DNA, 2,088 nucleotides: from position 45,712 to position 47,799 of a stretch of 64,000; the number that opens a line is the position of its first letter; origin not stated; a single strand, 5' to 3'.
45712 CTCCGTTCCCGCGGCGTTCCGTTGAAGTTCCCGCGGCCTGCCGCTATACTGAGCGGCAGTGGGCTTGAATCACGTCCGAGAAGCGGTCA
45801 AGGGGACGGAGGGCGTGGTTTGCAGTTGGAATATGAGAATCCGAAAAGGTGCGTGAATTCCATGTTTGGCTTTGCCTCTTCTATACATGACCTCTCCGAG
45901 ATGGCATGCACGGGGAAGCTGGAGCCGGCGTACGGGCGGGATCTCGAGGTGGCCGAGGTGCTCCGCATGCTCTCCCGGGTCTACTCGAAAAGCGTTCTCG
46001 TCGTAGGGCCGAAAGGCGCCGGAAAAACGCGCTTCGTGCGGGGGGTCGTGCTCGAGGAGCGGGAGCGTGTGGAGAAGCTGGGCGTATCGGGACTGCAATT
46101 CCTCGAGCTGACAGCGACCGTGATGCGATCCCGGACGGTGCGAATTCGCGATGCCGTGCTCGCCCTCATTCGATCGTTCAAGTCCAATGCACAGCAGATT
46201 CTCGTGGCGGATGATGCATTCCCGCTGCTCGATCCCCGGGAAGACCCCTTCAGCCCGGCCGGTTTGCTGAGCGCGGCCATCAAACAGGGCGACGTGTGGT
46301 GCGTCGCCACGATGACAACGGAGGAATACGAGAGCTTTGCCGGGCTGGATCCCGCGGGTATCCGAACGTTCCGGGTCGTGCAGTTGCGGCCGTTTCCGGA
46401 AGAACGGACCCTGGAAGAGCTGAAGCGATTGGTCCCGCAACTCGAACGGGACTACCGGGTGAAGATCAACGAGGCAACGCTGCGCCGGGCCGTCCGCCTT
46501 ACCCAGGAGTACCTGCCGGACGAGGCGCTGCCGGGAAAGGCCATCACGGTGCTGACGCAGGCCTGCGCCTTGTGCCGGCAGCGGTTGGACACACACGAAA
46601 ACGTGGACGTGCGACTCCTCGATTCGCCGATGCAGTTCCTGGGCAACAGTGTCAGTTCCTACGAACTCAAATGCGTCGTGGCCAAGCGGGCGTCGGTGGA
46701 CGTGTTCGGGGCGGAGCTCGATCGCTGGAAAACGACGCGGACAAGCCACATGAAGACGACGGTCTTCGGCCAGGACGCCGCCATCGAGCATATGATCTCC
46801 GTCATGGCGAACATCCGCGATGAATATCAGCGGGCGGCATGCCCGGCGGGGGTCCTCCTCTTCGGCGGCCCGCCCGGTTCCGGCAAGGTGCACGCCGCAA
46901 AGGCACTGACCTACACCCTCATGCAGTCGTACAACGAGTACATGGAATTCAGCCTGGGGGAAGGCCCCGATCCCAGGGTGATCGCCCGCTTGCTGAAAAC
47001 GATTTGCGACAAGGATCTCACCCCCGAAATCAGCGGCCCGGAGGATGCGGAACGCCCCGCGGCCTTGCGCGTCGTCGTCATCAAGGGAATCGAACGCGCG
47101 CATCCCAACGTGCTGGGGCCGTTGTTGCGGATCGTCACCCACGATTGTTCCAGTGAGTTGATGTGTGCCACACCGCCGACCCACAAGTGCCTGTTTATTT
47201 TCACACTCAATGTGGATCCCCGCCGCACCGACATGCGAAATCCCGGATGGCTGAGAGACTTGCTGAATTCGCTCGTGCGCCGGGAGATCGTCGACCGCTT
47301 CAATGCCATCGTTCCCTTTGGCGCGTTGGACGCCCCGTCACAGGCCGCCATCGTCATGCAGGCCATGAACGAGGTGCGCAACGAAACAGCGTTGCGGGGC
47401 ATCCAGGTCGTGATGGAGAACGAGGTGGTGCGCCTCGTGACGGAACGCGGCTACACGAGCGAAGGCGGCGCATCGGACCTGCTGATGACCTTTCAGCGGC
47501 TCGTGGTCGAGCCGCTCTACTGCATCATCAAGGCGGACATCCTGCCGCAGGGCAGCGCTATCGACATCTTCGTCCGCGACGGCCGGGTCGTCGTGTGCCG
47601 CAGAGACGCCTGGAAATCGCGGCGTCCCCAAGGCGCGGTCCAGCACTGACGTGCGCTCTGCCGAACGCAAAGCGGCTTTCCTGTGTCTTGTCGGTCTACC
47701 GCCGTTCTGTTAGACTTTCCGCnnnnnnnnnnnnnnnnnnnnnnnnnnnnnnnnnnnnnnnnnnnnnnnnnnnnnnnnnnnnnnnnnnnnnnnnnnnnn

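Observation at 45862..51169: Clp-like double-AAA+ pseudo-ATPase paired with a giant AsmA/TamB-like envelope protein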

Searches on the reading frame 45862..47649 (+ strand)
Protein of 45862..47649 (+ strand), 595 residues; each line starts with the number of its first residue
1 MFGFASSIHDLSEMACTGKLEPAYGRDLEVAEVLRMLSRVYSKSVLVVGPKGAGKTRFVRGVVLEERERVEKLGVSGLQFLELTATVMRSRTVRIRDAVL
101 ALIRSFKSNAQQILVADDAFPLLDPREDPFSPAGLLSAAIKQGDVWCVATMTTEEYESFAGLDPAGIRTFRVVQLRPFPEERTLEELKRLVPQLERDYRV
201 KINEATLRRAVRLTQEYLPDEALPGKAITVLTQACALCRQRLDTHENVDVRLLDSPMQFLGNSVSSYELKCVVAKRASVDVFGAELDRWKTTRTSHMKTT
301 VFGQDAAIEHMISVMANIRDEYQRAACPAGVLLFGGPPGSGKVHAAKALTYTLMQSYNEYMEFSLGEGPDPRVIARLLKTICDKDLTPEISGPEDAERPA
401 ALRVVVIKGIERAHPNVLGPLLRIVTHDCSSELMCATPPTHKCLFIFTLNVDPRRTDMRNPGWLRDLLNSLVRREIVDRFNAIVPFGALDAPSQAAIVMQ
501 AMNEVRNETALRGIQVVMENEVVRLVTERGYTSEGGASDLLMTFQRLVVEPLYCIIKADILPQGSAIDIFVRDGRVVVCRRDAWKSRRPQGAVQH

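Call 6: search_protein_families(library=pfam, proteins=[window:45862-47649:+], max_evalue=0.1)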
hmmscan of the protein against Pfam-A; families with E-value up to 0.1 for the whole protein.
window:45862-47649:+ (595 aa): 22 families
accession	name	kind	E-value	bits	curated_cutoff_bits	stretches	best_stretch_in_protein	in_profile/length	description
PF17871.7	AAA_lid_9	-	5.4e-11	42.8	22.8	1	180-245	2-67/104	AAA lid domain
PF13191.12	AAA_16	-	5.3e-09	37.2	32.6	1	24-117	3-93/167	AAA ATPase domain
PF10431.15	ClpB_D2-small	-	3.2e-05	24.3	21.9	1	493-567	5-79/81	C-terminal, D2-small domain, of ClpB protein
PF13671.12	AAA_33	-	3.7e-05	24.5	27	0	45-63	2-20/143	AAA domain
PF00004.35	AAA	-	5.3e-05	24.1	21.2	1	45-118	1-65/131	ATPase family associated with various cellular activities (AAA)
PF07728.20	AAA_5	-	9.1e-05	22.9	22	0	332-427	2-92/139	AAA domain (dynein-related subfamily)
PF13401.12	AAA_22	-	0.0001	23.1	27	0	43-77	6-33/130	AAA domain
PF20720.3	nSTAND3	-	0.00019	21.6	27.2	0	330-357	18-46/155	Novel STAND NTPase 3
PF05729.18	NACHT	-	0.00076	19.8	26.7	0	45-183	3-156/167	NACHT domain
PF01637.24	ATPase_2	-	0.003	17.9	33.2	1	26-67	4-45/225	ATPase domain predominantly from Archaea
PF06414.18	Zeta_toxin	-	0.005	16.7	22.3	0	38-62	12-36/199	Zeta toxin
PF13245.12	AAA_19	-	0.0087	16.7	25.1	0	40-70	9-39/134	AAA domain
PF07724.20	AAA_2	-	0.009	16.5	27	1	329-455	3-129/166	AAA domain (Cdc48 subfamily)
PF01078.27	Mg_chelatase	-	0.011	15.6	20.3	0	325-356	18-49/207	Magnesium chelatase, subunit ChlI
PF00158.32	Sigma54_activat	-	0.012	15.7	20.2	0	29-64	7-44/168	Sigma-54 interaction domain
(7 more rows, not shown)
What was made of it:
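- On Hsp100/Clp class-I unfoldase (ClpA/ClpB/ClpC): Pfam AAA_lid_9 (42.8 bits) and ClpB_D2-small (24.3 bits) pass their cut-offs (call 6).
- Closest known: ClpA. Same: AAA_lid_9 and ClpB_D2-small domains (call 6).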

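Call 7: search_protein_families(library=ncbifam, proteins=[window:45862-47649:+], max_evalue=0.1)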
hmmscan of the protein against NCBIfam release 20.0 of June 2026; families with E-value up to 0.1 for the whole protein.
window:45862-47649:+ (595 aa): 28 families (the best 25 are shown)
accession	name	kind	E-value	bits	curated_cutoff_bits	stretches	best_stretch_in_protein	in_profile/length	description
TIGR02639.1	ClpA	equivalog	7.3e-45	153.4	993.15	1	8-568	172-731/734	ATP-dependent Clp protease ATP-binding subunit ClpA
TIGR03346.1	chaperone_ClpB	equivalog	6.6e-40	137.2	1232.1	2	9-245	161-403/853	ATP-dependent chaperone ClpB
TIGR03345.1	VI_ClpV1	equivalog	3.5e-34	118.2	884.95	2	9-237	175-409/852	type VI secretion system ATPase TssH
NF008118.0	PRK10865.1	equivalog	6.8e-34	116.9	1417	2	10-247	167-410/857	ATP-dependent chaperone ClpB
NF008263.0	PRK11034.1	equivalog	2.1e-26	92.1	1350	1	10-564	175-728/758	ATP-dependent Clp protease ATP-binding subunit ClpA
NF033606.1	heat_AAA_ClpK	exception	1.2e-22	79.6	1900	3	9-254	270-522/949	heat shock survival AAA family ATPase ClpK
NF033607.0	disagg_AAA_ClpG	exception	2.3e-20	72.2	1900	2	9-240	249-488/932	AAA family protein disaggregase ClpG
TIGR01241.2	FtsH_fam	equivalog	6e-05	22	600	0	322-349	187-215/598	ATP-dependent zinc metalloprotease FtsH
NF008004.0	PRK10733.1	equivalog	0.00019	19.5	1008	1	40-92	183-233/644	ATP-dependent zinc metalloprotease FtsH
NF038308.1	RNA_repair_RtcR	equivalog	0.00039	19.4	650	0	204-349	86-224/530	RNA repair transcriptional activator RtcR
TIGR03689.1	pup_AAA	equivalog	0.00051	18.9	504.75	1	325-359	213-246/512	proteasome ATPase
TIGR02903.1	spore_lon_C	equivalog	0.001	17.6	678.8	0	21-92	154-225/615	Lon family ATP-dependent protease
NF009067.0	PRK12402.1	equivalog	0.0013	17.8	317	0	325-359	34-68/340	replication factor C small subunit 2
NF038214.1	IS21_help_AAA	equivalog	0.0017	18.1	200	0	332-356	93-117/232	IS21-like element helper ATPase IstB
TIGR02928.1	TIGR02928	subfamily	0.0025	16.7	181.3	0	27-96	21-93/366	orc1/cdc6 family replication initiation protein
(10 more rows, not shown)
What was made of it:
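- On Hsp100/Clp class-I unfoldase (ClpA/ClpB/ClpC): ClpA aligns at model positions 172-731 (call 7). Scores against cut-offs: ClpA 153.4 / 993, ClpB 137.2 / 1232, TssH 118.2 / 885 (call 7).
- The catalytic motifs are degenerate and every curated Clp model scores far below its cut-off (call 7).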
